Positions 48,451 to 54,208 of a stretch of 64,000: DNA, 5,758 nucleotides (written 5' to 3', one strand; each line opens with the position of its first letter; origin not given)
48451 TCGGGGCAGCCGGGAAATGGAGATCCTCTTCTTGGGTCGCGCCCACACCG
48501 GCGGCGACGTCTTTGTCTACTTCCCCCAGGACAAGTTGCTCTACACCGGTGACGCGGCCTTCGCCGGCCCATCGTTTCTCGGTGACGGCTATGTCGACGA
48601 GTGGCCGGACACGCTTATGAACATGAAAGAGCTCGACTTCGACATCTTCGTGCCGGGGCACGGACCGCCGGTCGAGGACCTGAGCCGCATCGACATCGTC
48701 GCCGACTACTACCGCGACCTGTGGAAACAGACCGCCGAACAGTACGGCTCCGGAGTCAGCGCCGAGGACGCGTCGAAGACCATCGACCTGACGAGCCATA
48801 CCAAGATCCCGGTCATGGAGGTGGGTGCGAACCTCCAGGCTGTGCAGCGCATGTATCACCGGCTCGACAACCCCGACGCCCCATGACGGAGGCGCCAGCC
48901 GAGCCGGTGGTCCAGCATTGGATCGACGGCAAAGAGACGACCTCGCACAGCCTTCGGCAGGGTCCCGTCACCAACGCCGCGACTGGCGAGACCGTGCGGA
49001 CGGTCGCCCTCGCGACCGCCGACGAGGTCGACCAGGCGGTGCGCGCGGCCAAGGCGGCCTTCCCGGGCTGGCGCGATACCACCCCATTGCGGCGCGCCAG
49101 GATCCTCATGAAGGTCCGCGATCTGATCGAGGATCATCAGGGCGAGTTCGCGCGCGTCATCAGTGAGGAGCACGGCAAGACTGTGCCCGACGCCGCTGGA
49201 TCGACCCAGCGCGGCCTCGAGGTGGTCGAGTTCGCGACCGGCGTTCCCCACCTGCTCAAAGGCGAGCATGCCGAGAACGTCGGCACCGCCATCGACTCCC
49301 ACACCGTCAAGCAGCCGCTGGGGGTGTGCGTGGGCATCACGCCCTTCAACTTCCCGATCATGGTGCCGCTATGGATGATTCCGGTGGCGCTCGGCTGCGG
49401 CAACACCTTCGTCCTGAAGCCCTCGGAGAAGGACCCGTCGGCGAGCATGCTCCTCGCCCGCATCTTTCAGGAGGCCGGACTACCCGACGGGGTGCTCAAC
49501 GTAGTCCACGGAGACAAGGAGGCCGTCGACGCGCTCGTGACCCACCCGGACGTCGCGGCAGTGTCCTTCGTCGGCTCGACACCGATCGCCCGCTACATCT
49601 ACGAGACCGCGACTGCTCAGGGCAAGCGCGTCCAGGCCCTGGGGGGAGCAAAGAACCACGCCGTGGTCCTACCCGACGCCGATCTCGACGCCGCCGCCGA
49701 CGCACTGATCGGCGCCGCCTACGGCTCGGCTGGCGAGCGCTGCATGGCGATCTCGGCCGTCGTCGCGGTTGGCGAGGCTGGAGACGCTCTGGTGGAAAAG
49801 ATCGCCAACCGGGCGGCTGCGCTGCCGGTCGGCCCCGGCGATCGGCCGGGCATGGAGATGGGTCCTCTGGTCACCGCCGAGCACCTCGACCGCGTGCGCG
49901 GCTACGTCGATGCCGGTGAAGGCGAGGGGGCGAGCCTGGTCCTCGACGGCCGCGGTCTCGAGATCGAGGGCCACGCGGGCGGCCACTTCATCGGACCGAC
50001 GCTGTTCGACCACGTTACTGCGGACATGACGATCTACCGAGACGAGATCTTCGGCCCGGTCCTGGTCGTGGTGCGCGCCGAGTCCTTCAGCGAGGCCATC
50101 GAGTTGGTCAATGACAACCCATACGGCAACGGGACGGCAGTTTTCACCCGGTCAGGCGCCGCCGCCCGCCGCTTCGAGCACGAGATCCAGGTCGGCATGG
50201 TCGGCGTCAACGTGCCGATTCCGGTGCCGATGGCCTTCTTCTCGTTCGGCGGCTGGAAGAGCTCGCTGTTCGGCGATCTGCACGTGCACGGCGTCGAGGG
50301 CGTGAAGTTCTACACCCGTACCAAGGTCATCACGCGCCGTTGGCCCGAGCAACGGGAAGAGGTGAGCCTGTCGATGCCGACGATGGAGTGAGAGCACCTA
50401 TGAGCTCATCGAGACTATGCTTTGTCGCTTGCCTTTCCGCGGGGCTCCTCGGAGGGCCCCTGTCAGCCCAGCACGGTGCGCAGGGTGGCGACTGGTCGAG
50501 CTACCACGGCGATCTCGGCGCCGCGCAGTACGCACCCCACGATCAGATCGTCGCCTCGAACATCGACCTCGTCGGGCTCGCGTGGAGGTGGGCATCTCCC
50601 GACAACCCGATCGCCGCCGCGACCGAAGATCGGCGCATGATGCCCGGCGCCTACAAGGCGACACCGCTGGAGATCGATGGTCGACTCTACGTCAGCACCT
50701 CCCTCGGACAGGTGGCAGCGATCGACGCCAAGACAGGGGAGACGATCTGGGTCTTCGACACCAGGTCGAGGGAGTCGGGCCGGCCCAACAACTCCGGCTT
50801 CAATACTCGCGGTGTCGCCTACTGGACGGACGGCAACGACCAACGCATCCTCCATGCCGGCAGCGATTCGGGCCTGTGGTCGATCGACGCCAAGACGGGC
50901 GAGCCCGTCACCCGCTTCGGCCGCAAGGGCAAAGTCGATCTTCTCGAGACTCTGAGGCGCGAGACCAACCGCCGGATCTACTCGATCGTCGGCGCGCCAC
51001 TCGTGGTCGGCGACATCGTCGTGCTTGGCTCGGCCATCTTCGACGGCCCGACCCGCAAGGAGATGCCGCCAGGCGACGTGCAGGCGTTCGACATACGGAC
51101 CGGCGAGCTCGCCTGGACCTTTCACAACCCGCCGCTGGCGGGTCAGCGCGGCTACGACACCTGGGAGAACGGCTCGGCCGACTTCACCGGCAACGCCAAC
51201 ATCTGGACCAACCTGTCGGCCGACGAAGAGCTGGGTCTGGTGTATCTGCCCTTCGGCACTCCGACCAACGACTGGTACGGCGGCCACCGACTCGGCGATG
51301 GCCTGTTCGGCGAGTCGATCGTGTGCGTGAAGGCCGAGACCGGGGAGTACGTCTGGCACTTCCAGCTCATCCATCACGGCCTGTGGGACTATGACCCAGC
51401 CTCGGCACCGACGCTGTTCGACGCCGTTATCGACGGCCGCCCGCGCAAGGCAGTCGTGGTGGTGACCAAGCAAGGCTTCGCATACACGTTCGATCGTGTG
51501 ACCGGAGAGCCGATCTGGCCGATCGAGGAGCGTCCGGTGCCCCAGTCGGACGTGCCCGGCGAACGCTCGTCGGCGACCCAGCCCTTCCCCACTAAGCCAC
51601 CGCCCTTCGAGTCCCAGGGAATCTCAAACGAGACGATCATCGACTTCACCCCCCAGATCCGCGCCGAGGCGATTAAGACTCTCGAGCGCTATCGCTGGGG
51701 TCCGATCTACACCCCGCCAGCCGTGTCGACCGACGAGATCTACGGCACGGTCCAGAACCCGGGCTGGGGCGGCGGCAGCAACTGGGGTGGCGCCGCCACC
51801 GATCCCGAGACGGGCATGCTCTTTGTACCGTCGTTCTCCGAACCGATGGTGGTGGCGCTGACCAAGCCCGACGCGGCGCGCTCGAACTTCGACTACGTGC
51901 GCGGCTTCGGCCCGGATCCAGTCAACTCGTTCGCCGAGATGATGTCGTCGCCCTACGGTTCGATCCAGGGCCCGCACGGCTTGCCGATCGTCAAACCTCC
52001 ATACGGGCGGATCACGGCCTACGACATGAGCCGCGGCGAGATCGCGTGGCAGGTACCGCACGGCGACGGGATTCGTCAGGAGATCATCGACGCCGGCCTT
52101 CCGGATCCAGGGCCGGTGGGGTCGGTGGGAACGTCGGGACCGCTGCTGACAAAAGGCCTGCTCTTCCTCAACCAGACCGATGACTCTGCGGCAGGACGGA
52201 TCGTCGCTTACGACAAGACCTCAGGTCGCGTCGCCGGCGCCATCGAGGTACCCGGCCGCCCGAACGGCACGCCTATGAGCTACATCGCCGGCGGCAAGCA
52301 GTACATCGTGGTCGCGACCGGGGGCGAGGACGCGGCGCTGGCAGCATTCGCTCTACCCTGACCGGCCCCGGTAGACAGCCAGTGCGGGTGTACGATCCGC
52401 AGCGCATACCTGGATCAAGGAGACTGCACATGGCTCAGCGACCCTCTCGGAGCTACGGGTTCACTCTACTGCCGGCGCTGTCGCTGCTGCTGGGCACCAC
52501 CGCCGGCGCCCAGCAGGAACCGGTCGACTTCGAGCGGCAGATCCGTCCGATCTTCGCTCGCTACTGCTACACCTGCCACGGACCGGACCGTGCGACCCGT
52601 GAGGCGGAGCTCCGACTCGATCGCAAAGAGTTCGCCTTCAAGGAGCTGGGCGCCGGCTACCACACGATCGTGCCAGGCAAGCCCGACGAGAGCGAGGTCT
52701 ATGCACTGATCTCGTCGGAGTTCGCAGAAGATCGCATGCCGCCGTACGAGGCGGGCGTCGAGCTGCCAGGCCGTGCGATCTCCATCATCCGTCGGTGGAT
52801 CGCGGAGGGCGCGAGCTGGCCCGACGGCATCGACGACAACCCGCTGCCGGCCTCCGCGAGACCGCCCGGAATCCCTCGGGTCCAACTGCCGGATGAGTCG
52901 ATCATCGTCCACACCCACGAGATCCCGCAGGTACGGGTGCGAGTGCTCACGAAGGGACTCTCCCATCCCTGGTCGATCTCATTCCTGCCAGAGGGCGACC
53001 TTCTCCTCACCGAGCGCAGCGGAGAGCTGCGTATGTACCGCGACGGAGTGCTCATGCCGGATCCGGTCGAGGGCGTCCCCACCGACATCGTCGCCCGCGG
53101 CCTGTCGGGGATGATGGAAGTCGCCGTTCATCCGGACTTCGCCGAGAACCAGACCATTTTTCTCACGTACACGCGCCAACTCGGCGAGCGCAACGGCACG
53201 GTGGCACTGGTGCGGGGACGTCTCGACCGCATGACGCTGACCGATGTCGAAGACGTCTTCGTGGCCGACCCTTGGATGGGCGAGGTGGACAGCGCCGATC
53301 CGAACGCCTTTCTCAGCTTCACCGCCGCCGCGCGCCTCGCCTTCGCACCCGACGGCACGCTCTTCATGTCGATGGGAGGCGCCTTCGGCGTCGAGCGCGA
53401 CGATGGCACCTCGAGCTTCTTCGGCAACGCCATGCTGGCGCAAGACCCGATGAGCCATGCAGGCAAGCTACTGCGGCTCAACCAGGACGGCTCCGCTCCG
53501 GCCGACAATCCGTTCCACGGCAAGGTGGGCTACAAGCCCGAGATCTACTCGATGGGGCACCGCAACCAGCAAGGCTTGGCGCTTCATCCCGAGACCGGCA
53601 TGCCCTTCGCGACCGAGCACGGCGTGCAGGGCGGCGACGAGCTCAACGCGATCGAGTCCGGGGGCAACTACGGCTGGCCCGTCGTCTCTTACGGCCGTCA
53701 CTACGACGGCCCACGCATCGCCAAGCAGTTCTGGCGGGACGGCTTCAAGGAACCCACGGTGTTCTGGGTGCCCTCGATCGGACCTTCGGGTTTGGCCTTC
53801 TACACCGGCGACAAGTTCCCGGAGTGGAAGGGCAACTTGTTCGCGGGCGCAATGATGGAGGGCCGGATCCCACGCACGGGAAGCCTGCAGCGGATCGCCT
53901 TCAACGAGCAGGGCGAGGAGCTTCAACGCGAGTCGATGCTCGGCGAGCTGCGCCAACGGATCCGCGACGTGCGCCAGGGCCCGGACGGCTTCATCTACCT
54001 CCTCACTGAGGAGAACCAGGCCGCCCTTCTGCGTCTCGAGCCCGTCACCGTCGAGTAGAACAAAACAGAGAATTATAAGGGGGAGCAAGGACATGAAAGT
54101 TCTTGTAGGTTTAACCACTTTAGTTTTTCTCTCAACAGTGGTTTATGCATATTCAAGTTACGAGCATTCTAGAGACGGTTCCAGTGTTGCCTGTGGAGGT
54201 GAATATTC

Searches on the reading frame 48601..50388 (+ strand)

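Call 74: search_protein_families(library=pfam, proteins=[window:48601-50388:+], max_evalue=0.00001)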
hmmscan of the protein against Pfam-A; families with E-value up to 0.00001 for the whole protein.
window:48601-50388:+ (596 aa): 1 family
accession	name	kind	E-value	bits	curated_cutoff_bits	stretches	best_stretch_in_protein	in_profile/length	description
PF00171.27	Aldedh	-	3.9e-147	491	23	1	117-577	6-461/461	Aldehyde dehydrogenase family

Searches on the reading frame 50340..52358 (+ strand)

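Call 8: search_protein_families(library=pfam, proteins=[window:50340-52358:+], max_evalue=1)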
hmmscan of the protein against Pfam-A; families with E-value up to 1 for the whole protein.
window:50340-52358:+ (673 aa): 3 families
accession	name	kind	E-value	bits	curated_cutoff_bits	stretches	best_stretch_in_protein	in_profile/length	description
PF01011.28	PQQ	-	1e-187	626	26.7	1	52-656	1-595/595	Glucose/ethanol/alcohol dehydrogenase, beta-propeller domain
PF13360.13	PQQ_2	-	8.1e-20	71.9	27.6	4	108-189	68-140/233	Outer membrane protein assembly factor BamB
PF13570.13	Beta-prop_ACSF4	-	7.9e-05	22.6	133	0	114-142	62-90/329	Beta-alanine-activating enzyme, beta-propeller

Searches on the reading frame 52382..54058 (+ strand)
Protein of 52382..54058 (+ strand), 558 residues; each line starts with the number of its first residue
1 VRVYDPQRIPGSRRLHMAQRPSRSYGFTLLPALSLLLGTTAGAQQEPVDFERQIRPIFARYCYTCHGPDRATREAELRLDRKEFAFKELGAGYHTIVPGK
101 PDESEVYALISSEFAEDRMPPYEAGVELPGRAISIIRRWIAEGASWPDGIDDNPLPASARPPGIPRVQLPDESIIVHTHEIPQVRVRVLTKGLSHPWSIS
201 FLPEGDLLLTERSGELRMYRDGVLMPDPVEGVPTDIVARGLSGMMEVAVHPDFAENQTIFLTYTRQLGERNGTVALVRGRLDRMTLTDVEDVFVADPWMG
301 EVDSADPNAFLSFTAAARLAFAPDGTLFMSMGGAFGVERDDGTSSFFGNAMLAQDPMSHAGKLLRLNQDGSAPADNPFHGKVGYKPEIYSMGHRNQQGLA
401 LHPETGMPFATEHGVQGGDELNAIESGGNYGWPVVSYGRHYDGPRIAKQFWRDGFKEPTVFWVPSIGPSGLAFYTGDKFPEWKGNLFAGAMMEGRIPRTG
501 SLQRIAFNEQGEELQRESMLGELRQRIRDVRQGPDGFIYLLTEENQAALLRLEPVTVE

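Call 8: search_protein_families(library=pfam, proteins=[window:52382-54055:+], max_evalue=1)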
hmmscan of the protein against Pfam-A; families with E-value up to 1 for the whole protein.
window:52382-54055:+ (558 aa): 4 families
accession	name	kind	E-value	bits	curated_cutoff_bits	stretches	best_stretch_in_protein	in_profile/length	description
PF07995.17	GSDH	-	2.8e-108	362.6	25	1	193-551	1-332/332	Glucose / Sorbosone dehydrogenase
PF07635.16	PSCyt1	-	3.1e-15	57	22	1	62-122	1-58/59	Planctomycete cytochrome C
PF22297.1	PccH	-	0.02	15.4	24.4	1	50-91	2-42/133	PccH Cytochrome c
PF13442.11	Cytochrome_CBB3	-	0.061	14.1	27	1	53-124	5-53/68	Cytochrome C oxidase, cbb3-type, subunit III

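Call 12: find_encoding_contigs(protein=window:52382-54058:+, flank=6000, max_places=10)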
Protein window:52382-54058:+ (558 aa): no gene with exactly this product is on record in the collection.

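Call 13: find_related_loci(query=window:52430-54055:+, collection=genome_contigs, flank=6000)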
Query window:52430-54055:+ (542 aa) in genome_contigs; peptide patterns used: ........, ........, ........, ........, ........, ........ (x = any residue, [..] = any of these).
269 stretches matched a pattern; 129 encode a relative of the query (tblastn E <= 1e-3); the best 80 are kept; 80 distinct loci.
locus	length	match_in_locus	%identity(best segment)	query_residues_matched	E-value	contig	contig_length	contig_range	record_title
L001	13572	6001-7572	67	24-539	0e+0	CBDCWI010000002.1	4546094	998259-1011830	MAG: Candidatus Multivoradales bacterium isolate 1f28cde2-ba50-4c22-9f4e-741ccd2d9d18 genome assembly, contig: contig_2,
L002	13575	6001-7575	67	17-536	0e+0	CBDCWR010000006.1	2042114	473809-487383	MAG: Candidatus Multivoraceae bacterium isolate 652d70b7-ea99-405b-b753-5a6e501b7d32 genome assembly, contig: contig_6,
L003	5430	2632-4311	56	24-539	0e+0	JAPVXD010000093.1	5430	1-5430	MAG: Candidatus Multivorans azotirespirans isolate m_rhze4 Seq93, whole genome shotgun sequence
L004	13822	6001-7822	66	11-539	5e-177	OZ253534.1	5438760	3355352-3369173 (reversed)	MAG: Candidatus Multivorans sp. isolate be2d7f3f-f219-46b2-8ad1-06fdd0eb2387 genome assembly, chromosome: 1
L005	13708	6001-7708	66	13-539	3e-176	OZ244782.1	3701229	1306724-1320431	MAG: Candidatus Multivoraceae bacterium isolate 3e40288b-8b50-4129-bb98-006f71277a78 genome assembly, chromosome: 1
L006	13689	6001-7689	66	26-539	3e-176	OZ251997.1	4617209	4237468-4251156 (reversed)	MAG: Candidatus Multivorans sp. isolate 0020eb3c-7439-4c9e-8c72-55202c0a045f genome assembly, chromosome: 1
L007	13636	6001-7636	65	26-539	2e-173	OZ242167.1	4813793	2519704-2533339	MAG: Candidatus Multivorans sp. isolate 7fb352fe-185d-4cb3-939b-2af4a04fcc16 genome assembly, chromosome: 1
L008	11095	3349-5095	65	1-539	1e-171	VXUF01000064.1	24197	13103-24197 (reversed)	MAG: Holophagales bacterium isolate SB0666_bin_22 NODE_844_length_24197_cov_7.828722, whole genome shotgun sequence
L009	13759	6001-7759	64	7-539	3e-171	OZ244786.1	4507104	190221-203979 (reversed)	MAG: Candidatus Multivorans sp. isolate 506956bb-d3ba-4b36-a8b3-9439da49a84d genome assembly, chromosome: 1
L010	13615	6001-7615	65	24-539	5e-171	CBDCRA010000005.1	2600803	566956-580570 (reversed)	MAG: Candidatus Multivorans sp. isolate d7452e89-af48-44c7-9597-5a6bccd24eaa genome assembly, contig: contig_5, whole ge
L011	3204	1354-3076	64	11-539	2e-180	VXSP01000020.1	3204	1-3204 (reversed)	MAG: Holophagales bacterium isolate SB0665_bin_19 NODE_9217_length_3204_cov_32.998730, whole genome shotgun sequence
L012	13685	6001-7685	64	1-539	8e-171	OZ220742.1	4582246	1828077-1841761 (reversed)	MAG: Thermoanaerobaculia bacterium isolate 0db66e92-d31a-4200-8262-fff8455c21c0 genome assembly, chromosome: 1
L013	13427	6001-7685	64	1-539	8e-171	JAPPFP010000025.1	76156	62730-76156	MAG: Acidobacteriota bacterium isolate RHO1_bin_33 NODE_782_length_76156_cov_853.420362, whole genome shotgun sequence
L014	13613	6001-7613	65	32-540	2e-170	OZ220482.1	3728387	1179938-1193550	MAG: Thermoanaerobaculia bacterium isolate 1ba308f5-42e2-4878-81ff-2dc7ade272f8 genome assembly, chromosome: 1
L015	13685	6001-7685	65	2-539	0e+0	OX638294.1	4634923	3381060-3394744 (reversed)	MAG: uncultured Thermoanaerobaculia bacterium isolate 42478a12-5572-4d71-959b-92ffd854a98d genome assembly, chromosome:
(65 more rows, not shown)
